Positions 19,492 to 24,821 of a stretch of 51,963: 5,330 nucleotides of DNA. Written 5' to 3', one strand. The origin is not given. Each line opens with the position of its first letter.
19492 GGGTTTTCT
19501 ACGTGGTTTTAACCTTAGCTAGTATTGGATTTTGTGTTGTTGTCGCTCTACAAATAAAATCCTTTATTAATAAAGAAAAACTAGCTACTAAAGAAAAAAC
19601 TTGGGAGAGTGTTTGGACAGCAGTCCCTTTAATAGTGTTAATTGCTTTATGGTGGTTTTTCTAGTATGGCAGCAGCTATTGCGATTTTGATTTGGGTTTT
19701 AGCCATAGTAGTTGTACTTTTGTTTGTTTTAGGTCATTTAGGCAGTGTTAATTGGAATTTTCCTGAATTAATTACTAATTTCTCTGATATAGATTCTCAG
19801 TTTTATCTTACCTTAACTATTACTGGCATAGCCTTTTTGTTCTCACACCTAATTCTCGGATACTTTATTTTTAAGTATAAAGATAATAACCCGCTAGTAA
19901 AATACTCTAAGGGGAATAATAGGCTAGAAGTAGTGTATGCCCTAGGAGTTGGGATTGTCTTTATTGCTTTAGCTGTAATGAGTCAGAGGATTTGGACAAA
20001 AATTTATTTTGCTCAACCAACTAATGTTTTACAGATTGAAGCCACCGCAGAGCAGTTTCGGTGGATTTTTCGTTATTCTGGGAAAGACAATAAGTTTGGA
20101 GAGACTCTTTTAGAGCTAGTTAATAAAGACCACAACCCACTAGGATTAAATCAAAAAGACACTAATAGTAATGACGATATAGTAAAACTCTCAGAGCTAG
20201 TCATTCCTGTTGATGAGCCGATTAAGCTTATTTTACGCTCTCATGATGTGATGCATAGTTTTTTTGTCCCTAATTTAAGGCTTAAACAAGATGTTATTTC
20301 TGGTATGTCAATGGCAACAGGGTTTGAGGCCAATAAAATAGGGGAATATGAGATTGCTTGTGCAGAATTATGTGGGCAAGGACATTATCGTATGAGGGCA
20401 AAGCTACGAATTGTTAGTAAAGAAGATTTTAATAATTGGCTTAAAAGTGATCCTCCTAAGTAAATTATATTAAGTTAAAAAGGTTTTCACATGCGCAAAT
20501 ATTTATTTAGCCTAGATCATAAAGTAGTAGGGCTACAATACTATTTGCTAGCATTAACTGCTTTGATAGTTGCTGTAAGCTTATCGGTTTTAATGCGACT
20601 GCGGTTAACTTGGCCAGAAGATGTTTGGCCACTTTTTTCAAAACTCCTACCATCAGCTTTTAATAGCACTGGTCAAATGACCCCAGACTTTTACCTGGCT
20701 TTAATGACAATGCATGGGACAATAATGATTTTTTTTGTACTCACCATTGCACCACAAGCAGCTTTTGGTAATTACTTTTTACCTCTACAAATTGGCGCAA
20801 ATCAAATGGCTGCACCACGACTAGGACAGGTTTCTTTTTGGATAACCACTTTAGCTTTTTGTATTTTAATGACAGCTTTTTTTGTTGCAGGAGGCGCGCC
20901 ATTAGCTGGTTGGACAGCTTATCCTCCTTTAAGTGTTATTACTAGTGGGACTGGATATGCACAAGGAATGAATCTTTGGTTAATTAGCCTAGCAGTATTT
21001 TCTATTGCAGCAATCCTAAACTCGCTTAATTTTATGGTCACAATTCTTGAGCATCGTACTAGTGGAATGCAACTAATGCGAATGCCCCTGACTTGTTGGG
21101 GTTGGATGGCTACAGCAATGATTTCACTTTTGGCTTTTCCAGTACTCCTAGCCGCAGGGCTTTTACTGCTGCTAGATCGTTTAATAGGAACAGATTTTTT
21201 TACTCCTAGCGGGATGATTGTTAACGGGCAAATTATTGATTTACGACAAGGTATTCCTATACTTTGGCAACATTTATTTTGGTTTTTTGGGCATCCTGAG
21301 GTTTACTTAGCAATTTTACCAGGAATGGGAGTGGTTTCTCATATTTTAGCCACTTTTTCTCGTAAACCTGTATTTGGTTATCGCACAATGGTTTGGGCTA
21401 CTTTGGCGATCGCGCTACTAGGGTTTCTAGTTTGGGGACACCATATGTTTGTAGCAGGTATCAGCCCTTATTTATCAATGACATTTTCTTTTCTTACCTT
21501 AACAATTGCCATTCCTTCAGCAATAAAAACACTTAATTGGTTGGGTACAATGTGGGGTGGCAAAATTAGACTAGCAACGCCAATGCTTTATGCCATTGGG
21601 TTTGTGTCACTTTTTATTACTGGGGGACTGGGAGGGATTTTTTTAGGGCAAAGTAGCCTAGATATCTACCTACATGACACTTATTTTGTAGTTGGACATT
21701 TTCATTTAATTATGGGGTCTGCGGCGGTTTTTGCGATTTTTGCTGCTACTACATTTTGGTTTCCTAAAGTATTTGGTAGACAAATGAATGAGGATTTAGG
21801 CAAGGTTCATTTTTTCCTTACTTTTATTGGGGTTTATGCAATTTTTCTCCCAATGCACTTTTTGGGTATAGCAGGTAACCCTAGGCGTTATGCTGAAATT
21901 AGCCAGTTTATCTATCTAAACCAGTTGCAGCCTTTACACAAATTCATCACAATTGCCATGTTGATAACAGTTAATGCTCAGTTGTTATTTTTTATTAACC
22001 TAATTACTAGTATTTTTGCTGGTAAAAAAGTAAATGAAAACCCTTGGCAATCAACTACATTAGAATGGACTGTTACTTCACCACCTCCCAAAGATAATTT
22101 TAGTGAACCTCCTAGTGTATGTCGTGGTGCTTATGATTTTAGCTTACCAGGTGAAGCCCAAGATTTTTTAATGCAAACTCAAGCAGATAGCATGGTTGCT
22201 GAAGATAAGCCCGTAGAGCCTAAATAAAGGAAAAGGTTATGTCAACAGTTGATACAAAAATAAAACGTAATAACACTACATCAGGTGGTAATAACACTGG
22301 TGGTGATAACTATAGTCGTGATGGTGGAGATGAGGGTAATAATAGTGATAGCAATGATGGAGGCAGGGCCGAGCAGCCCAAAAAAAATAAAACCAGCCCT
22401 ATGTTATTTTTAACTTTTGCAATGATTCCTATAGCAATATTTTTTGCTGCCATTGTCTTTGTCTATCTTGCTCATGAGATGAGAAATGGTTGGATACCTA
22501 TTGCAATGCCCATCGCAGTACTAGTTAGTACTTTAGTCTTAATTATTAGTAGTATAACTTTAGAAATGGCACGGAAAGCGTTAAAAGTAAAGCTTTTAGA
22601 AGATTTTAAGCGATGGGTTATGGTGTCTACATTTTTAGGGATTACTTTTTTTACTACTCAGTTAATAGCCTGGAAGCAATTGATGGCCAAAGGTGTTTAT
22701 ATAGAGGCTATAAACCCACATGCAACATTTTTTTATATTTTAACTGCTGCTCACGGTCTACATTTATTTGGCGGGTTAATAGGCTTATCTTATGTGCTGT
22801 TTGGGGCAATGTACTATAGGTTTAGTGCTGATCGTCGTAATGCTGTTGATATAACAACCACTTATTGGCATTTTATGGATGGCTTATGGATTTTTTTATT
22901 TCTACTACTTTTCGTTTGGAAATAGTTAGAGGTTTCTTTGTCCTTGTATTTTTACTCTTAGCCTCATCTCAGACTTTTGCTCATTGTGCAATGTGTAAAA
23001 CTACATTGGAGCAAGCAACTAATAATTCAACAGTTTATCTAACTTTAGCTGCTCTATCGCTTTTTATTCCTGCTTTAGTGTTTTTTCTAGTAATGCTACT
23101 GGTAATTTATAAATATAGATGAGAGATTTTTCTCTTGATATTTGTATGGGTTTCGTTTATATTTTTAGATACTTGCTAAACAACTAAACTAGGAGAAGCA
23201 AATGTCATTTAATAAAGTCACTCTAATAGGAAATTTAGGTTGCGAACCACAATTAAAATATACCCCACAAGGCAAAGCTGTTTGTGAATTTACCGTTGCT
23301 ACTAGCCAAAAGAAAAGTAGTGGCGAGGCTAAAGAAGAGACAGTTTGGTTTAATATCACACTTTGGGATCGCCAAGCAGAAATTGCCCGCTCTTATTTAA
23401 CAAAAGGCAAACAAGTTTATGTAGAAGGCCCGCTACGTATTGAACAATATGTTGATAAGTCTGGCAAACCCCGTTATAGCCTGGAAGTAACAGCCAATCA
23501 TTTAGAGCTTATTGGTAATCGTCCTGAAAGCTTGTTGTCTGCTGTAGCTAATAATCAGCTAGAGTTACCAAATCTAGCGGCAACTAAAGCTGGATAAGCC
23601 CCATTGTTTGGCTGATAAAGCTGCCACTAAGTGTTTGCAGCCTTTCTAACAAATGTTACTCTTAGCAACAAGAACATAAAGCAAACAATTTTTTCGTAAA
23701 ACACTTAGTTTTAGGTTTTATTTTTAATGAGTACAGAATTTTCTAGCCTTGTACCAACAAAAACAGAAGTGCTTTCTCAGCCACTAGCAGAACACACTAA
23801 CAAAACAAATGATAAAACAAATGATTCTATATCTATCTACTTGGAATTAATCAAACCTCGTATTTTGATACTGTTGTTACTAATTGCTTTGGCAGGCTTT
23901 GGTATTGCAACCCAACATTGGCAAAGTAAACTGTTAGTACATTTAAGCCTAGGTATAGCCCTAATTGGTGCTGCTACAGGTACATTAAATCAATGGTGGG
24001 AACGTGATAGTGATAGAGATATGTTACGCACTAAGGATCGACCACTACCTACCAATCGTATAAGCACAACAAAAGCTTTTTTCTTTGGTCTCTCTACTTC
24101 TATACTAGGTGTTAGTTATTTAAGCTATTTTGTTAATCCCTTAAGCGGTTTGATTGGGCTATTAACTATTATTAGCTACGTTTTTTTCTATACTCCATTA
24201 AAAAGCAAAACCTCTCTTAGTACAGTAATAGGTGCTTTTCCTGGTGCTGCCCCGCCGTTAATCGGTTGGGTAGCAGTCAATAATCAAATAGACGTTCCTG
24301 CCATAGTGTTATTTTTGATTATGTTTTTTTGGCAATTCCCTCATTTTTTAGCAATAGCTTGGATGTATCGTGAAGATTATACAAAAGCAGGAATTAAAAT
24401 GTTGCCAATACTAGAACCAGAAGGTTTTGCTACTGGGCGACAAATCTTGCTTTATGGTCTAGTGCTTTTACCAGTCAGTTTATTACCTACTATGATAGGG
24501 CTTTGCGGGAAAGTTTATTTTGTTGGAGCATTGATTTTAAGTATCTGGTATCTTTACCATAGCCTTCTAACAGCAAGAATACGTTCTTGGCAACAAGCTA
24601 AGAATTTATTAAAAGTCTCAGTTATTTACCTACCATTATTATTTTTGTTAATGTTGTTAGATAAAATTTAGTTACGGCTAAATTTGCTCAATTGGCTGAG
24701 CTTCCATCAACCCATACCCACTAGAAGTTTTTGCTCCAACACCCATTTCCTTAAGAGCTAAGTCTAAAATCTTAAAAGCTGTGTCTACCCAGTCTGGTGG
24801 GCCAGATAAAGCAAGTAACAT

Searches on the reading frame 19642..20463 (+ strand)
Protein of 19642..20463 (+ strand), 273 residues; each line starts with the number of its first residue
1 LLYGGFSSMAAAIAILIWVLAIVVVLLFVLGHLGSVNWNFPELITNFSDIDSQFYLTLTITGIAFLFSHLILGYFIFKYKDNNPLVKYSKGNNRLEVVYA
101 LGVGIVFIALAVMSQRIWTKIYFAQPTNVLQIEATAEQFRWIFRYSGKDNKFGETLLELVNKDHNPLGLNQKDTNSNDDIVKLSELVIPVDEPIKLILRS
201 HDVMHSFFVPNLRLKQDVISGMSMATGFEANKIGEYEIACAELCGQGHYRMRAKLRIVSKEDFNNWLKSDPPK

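Call 51: search_protein_families(library=pfam, proteins=[window:19642-20463:+], max_evalue=0.001)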
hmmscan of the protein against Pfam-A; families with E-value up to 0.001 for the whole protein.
window:19642-20463:+ (273 aa): 2 families
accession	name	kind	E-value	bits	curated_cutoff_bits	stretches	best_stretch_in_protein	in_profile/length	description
PF00116.26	COX2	-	4.4e-14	52.9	22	1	131-252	2-114/120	Cytochrome C oxidase subunit II, periplasmic domain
PF13473.12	Cupredoxin_1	-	0.0004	20.8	27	1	176-241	27-93/104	Cupredoxin-like domain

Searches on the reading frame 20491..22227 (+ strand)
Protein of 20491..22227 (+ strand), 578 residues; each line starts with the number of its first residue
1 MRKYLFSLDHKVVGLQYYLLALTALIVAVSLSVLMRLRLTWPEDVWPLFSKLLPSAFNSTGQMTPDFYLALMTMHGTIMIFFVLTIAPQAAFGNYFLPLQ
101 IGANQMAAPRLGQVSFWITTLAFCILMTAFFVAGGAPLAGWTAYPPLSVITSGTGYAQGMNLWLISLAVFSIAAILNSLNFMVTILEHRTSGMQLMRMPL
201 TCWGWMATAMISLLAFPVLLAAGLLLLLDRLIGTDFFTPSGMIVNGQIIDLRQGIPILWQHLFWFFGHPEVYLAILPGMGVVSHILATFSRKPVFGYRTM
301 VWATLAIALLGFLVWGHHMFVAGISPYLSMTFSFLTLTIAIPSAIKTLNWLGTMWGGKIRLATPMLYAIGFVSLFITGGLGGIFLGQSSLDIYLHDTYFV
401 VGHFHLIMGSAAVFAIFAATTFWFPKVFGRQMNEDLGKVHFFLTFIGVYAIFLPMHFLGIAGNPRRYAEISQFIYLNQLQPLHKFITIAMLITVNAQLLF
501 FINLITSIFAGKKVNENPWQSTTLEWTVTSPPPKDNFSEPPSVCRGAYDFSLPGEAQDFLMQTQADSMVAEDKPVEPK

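Call 51: search_protein_families(library=pfam, proteins=[window:20491-22227:+], max_evalue=0.001)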
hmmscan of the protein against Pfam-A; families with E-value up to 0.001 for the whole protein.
window:20491-22227:+ (578 aa): 1 family
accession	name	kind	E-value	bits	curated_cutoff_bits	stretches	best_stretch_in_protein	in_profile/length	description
PF00115.25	COX1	-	6.5e-139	464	34.8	1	13-491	2-435/436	Cytochrome C and Quinol oxidase polypeptide I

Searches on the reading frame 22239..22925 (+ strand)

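Call 51: search_protein_families(library=pfam, proteins=[window:22239-22925:+], max_evalue=0.001)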
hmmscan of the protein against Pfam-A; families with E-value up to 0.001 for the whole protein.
window:22239-22925:+ (228 aa): 1 family
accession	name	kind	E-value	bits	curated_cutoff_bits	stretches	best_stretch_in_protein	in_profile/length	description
PF00510.24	COX3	-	7.2e-12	46.2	23.8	1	59-227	90-256/258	Cytochrome c oxidase subunit III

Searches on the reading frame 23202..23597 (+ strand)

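Call 78: search_protein_families(library=pfam, proteins=[window:23202-23597:+], max_evalue=0.001)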
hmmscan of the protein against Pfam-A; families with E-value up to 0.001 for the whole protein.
window:23202-23597:+ (131 aa): 1 family
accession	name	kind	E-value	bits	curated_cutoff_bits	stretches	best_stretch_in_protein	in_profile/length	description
PF00436.31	SSB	-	6.9e-34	116.5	26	1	3-103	1-103/104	Single-strand binding protein family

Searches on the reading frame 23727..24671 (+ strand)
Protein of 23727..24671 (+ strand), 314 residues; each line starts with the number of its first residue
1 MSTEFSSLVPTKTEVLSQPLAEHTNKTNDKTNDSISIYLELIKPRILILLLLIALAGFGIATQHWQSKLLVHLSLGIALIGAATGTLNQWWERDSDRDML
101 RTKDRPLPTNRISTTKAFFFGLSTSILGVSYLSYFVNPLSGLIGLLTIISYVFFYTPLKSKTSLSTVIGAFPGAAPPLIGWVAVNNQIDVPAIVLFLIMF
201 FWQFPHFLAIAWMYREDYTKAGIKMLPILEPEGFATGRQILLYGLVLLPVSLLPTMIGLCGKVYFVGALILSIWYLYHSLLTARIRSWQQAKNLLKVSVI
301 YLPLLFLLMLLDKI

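Call 78: search_protein_families(library=pfam, proteins=[window:23727-24671:+], max_evalue=0.001)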
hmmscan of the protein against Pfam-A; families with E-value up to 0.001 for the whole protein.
window:23727-24671:+ (314 aa): 1 family
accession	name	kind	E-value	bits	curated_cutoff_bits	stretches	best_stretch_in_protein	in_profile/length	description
PF01040.23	UbiA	-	1.3e-56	192.1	34.2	1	50-291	1-240/250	UbiA prenyltransferase family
